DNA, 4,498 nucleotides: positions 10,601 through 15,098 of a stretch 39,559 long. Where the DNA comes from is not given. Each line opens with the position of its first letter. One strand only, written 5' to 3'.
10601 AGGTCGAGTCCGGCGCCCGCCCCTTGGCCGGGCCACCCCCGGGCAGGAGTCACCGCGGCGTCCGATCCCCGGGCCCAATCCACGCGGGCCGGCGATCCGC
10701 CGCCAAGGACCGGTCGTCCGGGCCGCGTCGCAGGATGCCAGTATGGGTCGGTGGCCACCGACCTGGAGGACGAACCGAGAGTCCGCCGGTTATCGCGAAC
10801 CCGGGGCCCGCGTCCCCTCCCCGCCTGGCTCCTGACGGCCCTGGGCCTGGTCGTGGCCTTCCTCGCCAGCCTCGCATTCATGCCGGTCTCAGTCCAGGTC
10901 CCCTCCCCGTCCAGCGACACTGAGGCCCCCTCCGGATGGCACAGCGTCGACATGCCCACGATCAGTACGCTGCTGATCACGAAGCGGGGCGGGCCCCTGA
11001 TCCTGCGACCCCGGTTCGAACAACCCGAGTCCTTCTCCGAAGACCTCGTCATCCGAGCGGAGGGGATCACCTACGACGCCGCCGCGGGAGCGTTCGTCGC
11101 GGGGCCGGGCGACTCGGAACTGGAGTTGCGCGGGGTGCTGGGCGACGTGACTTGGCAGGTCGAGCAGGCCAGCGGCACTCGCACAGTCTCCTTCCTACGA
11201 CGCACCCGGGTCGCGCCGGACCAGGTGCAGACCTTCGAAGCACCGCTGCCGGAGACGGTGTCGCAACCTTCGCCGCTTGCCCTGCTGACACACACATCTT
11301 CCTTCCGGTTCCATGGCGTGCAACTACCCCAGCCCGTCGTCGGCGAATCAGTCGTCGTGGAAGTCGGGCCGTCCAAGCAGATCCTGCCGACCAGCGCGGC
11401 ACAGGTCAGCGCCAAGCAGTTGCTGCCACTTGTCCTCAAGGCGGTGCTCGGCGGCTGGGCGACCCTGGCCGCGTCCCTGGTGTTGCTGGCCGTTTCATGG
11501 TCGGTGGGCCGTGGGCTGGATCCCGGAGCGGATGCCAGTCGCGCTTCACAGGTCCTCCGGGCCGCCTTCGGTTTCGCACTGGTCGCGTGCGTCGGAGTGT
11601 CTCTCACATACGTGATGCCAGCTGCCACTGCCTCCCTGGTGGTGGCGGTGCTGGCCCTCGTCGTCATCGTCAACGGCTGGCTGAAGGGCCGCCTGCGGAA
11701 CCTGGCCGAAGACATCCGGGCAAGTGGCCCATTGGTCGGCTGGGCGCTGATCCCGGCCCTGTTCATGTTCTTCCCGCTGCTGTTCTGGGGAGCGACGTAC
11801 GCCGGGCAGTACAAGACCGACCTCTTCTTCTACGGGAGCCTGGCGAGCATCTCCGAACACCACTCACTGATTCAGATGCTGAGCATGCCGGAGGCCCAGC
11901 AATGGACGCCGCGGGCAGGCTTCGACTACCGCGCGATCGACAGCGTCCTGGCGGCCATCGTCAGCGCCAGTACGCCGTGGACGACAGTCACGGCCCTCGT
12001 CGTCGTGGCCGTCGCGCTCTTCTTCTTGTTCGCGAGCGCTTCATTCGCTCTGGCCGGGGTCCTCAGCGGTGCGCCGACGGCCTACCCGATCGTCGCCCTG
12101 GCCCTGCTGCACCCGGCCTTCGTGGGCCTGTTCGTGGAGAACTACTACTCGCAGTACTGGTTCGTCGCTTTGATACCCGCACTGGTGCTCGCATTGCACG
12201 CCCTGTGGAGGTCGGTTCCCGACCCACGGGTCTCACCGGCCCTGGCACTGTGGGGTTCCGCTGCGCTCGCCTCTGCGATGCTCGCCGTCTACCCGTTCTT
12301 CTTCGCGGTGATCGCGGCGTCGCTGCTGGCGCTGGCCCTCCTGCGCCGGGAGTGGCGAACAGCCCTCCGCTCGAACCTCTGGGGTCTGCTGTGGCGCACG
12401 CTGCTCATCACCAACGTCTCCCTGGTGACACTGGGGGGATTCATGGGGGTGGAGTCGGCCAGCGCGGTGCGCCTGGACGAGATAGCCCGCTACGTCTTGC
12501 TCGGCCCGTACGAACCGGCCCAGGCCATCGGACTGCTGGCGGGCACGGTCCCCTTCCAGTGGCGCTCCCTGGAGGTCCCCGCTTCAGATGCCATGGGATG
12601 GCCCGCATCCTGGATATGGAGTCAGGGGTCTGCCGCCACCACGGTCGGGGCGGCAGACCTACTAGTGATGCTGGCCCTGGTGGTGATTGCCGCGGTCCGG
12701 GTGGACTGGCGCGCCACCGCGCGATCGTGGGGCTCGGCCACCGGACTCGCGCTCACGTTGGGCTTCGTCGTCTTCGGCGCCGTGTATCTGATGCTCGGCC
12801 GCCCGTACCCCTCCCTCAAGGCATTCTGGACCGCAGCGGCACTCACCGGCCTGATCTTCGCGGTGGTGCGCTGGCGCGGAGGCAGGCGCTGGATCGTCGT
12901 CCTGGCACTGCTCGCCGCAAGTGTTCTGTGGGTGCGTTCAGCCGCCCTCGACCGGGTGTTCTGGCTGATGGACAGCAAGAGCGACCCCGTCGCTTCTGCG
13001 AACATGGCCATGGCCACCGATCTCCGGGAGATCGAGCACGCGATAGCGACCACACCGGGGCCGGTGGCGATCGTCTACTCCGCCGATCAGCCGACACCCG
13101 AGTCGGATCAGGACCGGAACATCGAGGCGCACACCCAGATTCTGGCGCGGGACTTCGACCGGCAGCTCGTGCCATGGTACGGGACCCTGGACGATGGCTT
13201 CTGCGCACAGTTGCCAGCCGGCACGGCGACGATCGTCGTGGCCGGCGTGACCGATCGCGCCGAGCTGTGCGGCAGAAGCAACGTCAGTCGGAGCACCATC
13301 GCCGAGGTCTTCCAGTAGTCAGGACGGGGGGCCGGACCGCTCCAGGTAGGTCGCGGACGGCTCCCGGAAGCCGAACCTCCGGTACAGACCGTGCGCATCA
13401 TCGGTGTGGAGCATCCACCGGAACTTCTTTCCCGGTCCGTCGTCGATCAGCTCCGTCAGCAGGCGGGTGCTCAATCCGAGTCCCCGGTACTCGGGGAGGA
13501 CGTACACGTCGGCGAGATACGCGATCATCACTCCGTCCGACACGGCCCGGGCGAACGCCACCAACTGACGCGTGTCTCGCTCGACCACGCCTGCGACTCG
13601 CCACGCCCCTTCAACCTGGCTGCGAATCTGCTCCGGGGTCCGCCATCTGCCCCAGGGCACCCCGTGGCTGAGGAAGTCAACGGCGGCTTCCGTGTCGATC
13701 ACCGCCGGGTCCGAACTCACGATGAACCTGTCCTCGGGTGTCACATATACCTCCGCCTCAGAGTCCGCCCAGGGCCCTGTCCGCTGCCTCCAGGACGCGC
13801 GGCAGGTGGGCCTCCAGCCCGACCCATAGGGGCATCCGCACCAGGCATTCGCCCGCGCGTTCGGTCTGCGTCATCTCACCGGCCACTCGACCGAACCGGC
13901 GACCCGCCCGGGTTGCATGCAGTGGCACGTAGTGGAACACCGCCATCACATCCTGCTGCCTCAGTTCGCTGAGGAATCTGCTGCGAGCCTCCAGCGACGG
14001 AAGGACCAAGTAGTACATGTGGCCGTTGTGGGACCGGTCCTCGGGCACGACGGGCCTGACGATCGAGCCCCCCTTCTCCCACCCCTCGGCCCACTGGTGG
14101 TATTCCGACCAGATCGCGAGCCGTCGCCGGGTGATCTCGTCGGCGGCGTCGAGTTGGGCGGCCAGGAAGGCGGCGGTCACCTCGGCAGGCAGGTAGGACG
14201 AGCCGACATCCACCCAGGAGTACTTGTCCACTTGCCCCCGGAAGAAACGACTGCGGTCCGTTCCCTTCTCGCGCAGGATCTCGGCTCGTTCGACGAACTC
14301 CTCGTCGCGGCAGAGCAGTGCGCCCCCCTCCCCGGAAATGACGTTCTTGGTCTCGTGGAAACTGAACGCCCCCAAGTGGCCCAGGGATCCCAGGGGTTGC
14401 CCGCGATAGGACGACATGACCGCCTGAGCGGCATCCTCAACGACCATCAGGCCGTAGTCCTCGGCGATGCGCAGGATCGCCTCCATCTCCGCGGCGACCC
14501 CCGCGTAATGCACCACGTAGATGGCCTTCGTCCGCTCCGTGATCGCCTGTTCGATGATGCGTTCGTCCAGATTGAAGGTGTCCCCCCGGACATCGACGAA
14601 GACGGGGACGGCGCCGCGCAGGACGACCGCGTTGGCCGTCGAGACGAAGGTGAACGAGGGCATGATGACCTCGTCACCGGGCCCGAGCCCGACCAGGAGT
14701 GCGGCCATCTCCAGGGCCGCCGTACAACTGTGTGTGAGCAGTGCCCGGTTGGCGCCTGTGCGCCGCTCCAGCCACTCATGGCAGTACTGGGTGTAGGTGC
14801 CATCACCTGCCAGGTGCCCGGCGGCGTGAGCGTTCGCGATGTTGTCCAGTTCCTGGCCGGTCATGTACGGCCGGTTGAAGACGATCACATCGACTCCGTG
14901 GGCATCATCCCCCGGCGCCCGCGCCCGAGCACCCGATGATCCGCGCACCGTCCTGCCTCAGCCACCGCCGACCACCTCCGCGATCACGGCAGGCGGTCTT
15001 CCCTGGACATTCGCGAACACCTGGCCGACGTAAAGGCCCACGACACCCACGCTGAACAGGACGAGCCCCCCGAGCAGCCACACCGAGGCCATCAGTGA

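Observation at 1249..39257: Hybrid envelope-glycan cluster: ABC-exported rhamnose-type backbone plus three separate lipid-linked sugar donor modules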

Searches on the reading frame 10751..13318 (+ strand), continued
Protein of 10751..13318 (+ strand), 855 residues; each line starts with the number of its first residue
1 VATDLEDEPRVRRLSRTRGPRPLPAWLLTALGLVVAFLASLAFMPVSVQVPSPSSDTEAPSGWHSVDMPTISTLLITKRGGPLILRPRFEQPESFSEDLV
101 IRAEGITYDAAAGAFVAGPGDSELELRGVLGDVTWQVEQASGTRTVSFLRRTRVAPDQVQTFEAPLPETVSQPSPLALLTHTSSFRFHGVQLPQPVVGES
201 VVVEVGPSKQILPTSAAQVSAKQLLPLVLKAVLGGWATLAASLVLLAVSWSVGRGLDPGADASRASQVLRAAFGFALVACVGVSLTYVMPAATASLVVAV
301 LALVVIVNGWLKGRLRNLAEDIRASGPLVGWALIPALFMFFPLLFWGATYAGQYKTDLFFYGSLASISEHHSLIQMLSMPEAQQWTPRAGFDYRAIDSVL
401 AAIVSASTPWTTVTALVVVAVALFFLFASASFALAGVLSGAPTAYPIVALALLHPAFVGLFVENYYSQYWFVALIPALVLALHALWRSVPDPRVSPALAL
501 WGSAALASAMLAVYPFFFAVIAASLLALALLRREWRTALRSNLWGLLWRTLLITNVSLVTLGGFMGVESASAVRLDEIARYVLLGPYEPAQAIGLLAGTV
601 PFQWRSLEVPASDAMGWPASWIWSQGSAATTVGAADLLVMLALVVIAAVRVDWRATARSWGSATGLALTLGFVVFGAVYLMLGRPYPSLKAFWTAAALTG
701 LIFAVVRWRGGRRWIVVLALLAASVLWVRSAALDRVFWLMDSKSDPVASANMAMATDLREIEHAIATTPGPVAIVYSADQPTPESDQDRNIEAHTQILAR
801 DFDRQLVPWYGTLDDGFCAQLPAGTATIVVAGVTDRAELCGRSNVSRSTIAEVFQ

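Call 67: fold_search(model_id=the predicted structure, library=pdb)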
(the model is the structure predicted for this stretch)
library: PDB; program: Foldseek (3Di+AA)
matches with E <= 10: 447; with E <= 0.001: 0
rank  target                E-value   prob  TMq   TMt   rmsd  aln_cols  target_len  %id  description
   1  5ogl_A                1.2e-03  1.00  0.29  0.34  10.9       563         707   10  Structure of bacterial oligosaccharyltransferase PglB in complex with an acceptor peptide and an lipid-linked oligosac (released 2017-10-25)
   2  5f15                  2.4e-03  1.00  0.26  0.37  15.5       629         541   15  Crystal Structure of ArnT from Cupriavidus metallidurans bound to Undecaprenyl phosphate (released 2016-02-17)
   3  8if8_C                2.5e-03  1.00  0.30  0.39  15.6       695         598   14  Arabinosyltransferase AftA (released 2023-05-31)
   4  6gxc_A                2.8e-03  1.00  0.28  0.33  10.8       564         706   10  Bacterial oligosaccharyltransferase PglB in complex with an inhibitory peptide and a reactive lipid-linked oligosaccha (released 2018-11-14)
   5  7zlh_A                3.5e-03  1.00  0.28  0.34  11.3       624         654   10  Cryo-EM structure of C-mannosyltransferase CeDPY19, in apo state, bound to CMT2-Fab and anti-Fab nanobody (released 2023-01-11)
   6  7bvh_A                3.6e-03  0.98  0.27  0.23  25.5       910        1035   13  Crystal structure of arabinosyltransferase EmbC2-AcpM2 complex from Mycobacterium smegmatis complexed with di-arabinos (released 2020-04-29)
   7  7tpg_B                3.9e-03  0.72  0.12  0.20  21.2       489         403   14  Single-Particle Cryo-EM Structure of the WaaL O-antigen ligase in its ligand bound state (released 2022-04-06)
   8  5ezm                  6.0e-03  1.00  0.31  0.44  12.1       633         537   13  Crystal Structure of ArnT from Cupriavidus metallidurans in the apo state (released 2016-02-17)
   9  7zli_A                1.6e-02  0.99  0.28  0.34  12.3       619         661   11  Cryo-EM structure of C-mannosyltransferase CeDPY19, in complex with Dol25-P-Man and bound to CMT2-Fab and anti-Fab nan (released 2023-01-11)
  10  9kl5                  6.0e-02  0.16  0.10  0.14  24.0       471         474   12  Cryo-EM strucuture of human OAT1 in complex with probenecid (released 2025-11-05)
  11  8b21_B                9.1e-02  0.14  0.12  0.13  23.4       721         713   12  Time-resolved structure of K+-dependent Na+-PPase from Thermotoga maritima 0-60-seconds post reaction initiation with  (released 2024-01-17)
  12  9pcb                  9.5e-02  0.16  0.12  0.17  24.1       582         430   11  Structure of Synaptic Vesicle Protein 2A Bound to UCB-J (released 2025-09-10)
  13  5gpj_A                1.3e-01  0.10  0.10  0.11  27.2       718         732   12  Crystal Structure of Proton-Pumping Pyrophosphatase (released 2016-12-28)
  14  4zwb_A                1.4e-01  0.12  0.10  0.14  25.1       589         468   10  Crystal structure of maltose-bound human GLUT3 in the outward-occluded conformation at 2.4 angstrom (released 2015-07-22)
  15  7a3q_A                1.6e-01  0.04  0.03  0.05  25.7       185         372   10  Crystal structure of dengue 4 virus envelope glycoprotein in complex with the scFv fragment of the broadly neutralizin (released 2021-12-08)
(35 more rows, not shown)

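Call 77: search_protein_families(library=pfam, proteins=[L003:13291-14748:-, L005:5887-7284:+, L005:8217-9632:-], max_evalue=0.01)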
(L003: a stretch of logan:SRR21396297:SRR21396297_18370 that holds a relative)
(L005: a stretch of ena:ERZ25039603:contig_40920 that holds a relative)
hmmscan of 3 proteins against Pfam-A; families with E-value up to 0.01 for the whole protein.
L003:13291-14748:- (485 aa): 0 families

L005:5887-7284:+ (465 aa): 0 families

L005:8217-9632:- (471 aa): 0 families

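Call 105: find_encoding_contigs(protein=P0013, flank=8000, max_places=1)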
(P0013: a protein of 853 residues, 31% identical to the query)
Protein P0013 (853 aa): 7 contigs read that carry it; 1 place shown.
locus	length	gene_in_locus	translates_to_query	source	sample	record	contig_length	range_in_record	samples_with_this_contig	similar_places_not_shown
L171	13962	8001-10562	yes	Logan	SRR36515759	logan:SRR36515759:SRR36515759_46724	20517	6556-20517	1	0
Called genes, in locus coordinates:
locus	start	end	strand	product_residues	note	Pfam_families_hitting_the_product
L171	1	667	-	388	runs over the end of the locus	PF13692:Glyco_trans_1_4, PF00534:Glycos_transf_1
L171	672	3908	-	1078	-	PF13578:Methyltransf_24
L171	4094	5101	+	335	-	PF13489:Methyltransf_23 (weak), PF13649:Methyltransf_25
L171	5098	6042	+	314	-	PF13641:Glyco_tranf_2_3, PF00535:Glycos_transf_2, PF13632:Glyco_trans_2_3 (weak)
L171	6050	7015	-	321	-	PF13489:Methyltransf_23, PF01209:Ubie_methyltran (weak), PF05175:MTS (faint), PF13649:Methyltransf_25, PF13847:Methyltransf_31, PF08241:Methyltransf_11, PF08242:Methyltransf_12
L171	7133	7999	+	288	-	PF01073:3Beta_HSD, PF01370:Epimerase, PF04321:RmlD_sub_bind, PF16363:GDP_Man_Dehyd, PF02719:Polysacc_synt_2, PF07993:NAD_binding_4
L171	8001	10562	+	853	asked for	-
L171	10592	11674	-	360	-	PF00535:Glycos_transf_2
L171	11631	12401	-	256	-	PF13489:Methyltransf_23, PF13847:Methyltransf_31, PF08241:Methyltransf_11, PF08242:Methyltransf_12, PF13649:Methyltransf_25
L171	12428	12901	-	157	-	PF01243:PNPOx_N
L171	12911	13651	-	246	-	PF00753:Lactamase_B (weak), PF17778:WHD_BLACT (weak)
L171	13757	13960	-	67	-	?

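Call 106: find_encoding_contigs(protein=P0035, flank=8000, max_places=1)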
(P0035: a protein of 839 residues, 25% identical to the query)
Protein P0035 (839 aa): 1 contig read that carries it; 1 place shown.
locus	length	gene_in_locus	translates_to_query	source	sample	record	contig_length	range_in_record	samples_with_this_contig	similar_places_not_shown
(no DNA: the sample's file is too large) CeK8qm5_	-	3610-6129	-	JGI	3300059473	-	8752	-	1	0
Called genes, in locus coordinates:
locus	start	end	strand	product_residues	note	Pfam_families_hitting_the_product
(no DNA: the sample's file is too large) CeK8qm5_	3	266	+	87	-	?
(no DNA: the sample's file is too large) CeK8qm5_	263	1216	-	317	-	PF01073:3Beta_HSD, PF01370:Epimerase, PF04321:RmlD_sub_bind, PF16363:GDP_Man_Dehyd, PF02719:Polysacc_synt_2 (faint)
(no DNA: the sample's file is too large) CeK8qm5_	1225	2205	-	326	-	PF01370:Epimerase, PF16363:GDP_Man_Dehyd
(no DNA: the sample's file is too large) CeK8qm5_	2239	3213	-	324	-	PF01073:3Beta_HSD, PF01370:Epimerase, PF02719:Polysacc_synt_2, PF04321:RmlD_sub_bind, PF08659:KR (weak), PF13460:NAD_binding_10, PF16363:GDP_Man_Dehyd, PF07993:NAD_binding_4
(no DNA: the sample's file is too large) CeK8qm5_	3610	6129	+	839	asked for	-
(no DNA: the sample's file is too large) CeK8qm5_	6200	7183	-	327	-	PF00535:Glycos_transf_2, PF13641:Glyco_tranf_2_3 (weak)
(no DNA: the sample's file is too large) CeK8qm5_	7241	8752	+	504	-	?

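Call 107: find_encoding_contigs(protein=P0028, flank=8000, max_places=1)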
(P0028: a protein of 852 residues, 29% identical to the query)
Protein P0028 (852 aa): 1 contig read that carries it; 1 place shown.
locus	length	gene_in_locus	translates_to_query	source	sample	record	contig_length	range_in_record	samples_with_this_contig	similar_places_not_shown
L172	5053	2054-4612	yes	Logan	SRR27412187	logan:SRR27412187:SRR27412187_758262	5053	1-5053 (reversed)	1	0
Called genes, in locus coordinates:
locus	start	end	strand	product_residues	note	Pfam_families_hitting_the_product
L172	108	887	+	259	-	PF13489:Methyltransf_23, PF13847:Methyltransf_31, PF08241:Methyltransf_11, PF08242:Methyltransf_12, PF13649:Methyltransf_25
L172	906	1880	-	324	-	PF00535:Glycos_transf_2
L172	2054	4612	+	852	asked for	-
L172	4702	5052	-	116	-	?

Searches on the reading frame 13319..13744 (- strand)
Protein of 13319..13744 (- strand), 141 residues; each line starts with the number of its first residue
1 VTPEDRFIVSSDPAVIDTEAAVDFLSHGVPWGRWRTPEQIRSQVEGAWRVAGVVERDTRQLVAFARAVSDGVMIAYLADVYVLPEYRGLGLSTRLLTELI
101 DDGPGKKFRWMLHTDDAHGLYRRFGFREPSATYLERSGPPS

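Call 8: search_protein_families(library=pfam, proteins=[window:13319-13744:-], max_evalue=0.001)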
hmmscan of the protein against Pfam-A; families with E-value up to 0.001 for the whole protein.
window:13319-13744:- (141 aa): 5 families
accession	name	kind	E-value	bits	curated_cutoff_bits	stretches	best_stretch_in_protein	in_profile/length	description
PF00583.31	Acetyltransf_1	-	4.5e-12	46.7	20.7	1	53-126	37-116/116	Acetyltransferase (GNAT) family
PF13508.13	Acetyltransf_7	-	1.5e-11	45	27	1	53-128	7-84/84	Acetyltransferase (GNAT) domain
PF13673.13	Acetyltransf_10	-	3.1e-06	27.6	23.6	1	37-129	19-110/128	Acetyltransferase (GNAT) domain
PF13527.13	Acetyltransf_9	-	0.00016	22.1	25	1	74-127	72-125/127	Acetyltransferase (GNAT) domain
PF08445.16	FR47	-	0.00033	21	22.1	1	52-132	3-83/86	FR47-like protein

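Call 14: search_protein_families(library=ncbifam, proteins=[window:13319-13744:-], max_evalue=0.001)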
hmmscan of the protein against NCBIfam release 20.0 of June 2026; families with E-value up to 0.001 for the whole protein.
window:13319-13744:- (141 aa): 2 families
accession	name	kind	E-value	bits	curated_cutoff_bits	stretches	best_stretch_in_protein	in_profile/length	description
TIGR01575.1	rimI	equivalog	5.5e-05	23.3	86.4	1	36-128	19-114/132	ribosomal protein S18-alanine N-acetyltransferase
NF040503.1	resist_ArsN1a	equivalog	0.00026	20.8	170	1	35-128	32-135/159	arsinothricin resistance N-acetyltransferase ArsN1 family A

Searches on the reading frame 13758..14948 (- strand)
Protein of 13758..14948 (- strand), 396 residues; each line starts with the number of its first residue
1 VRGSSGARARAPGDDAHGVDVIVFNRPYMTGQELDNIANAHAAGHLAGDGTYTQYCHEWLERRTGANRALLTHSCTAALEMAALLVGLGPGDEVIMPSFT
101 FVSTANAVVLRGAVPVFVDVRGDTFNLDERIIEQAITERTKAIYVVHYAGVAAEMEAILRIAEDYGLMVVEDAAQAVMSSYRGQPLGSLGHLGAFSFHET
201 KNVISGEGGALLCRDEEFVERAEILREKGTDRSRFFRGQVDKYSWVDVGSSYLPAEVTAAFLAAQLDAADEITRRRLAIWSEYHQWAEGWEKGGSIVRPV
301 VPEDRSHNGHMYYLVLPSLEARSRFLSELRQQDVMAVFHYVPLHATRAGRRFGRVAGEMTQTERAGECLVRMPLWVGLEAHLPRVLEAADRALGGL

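Call 8: search_protein_families(library=pfam, proteins=[window:13758-14948:-], max_evalue=0.001)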
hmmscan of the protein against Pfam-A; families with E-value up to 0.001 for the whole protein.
window:13758-14948:- (396 aa): 6 families
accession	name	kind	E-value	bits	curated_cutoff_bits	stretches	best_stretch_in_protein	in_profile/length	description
PF01041.23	DegT_DnrJ_EryC1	-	6.9e-82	276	19.8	1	31-380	5-349/360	DegT/DnrJ/EryC1/StrS aminotransferase family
PF00155.27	Aminotran_1_2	-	7.1e-09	35.7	19.7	1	66-174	65-187/361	Aminotransferase class I and II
PF00266.25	Aminotran_5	-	8.4e-07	28.7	21.5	1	68-179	63-182/371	Aminotransferase class-V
PF01212.27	Beta_elim_lyase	-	9.8e-05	22.2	27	1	48-227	30-224/288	Beta-eliminating lyase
PF01053.26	Cys_Met_Meta_PP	-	0.00023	20.3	27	1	64-186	65-185/381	Cys/Met metabolism PLP-dependent enzyme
PF01276.26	OKR_DC_1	-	0.00064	19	27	1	57-170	72-201/417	Orn/Lys/Arg decarboxylase, major domain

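Call 14: search_protein_families(library=ncbifam, proteins=[window:13758-14948:-], max_evalue=0.001)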
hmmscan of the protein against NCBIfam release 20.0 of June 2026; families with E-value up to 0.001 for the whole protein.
window:13758-14948:- (396 aa): 26 families (the best 25 are shown)
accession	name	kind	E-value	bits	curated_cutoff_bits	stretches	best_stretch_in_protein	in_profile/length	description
NF008687.0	PRK11706.1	equivalog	5.8e-171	568.3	375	1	22-380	2-360/375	dTDP-4-amino-4,6-dideoxygalactose transaminase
TIGR02379.1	ECA_wecE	subfamily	4e-168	559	434.85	1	22-380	2-361/376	dTDP-4-amino-4,6-dideoxy-D-glucose transaminase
NF008658.2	PRK11658.1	equivalog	1e-58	198.8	631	1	21-388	4-372/379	UDP-4-amino-4-deoxy-L-arabinose aminotransferase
TIGR03588.1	PseC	equivalog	5e-58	196.8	423.5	1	25-379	5-365/380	UDP-4-amino-4,6-dideoxy-N-acetyl-beta-L-altrosamine transaminase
TIGR04181.1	NHT_00031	hypoth_equivalog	1.2e-53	182.3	420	1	23-372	2-356/359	LegC family aminotransferase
TIGR04427.1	PLP_DesI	equivalog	1e-37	130.2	650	1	38-290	39-280/390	dTDP-4-dehydro-6-deoxyglucose aminotransferase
NF011936.0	PRK15407.1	equivalog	1.1e-35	123.2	423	1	29-231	44-253/440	lipopolysaccharide biosynthesis protein RfbH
NF005816.0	PRK07682.1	equivalog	1e-11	44.1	620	1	69-177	93-207/390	aminotransferase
NF005817.0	PRK07683.1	equivalog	1.7e-11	43.4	575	1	41-166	63-194/387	aminotransferase A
NF041364.1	GntC_guanitoxin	equivalog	1.1e-09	37.6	415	1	66-174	60-175/356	guanitoxin biosynthesis PLP-dependent (S)-gamma-hydroxy-L-arginine cyclodehydratase GntC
NF004770.0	PRK06108.1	subfamily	2.6e-08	33.1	422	1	53-172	83-209/396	pyridoxal phosphate-dependent aminotransferase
NF006488.0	PRK08912.1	equivalog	1.3e-07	30.9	498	1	69-145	90-165/387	aminotransferase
NF004621.0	PRK05957.1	equivalog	1.9e-07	30.1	498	1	81-146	103-167/389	pyridoxal phosphate-dependent aminotransferase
NF005855.0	PRK07777.1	equivalog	1.2e-06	28.2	553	1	69-173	92-203/391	pyridoxal phosphate-dependent aminotransferase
NF005588.0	PRK07309.1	equivalog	1.8e-06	27.1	576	1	66-190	91-222/391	pyridoxal phosphate-dependent aminotransferase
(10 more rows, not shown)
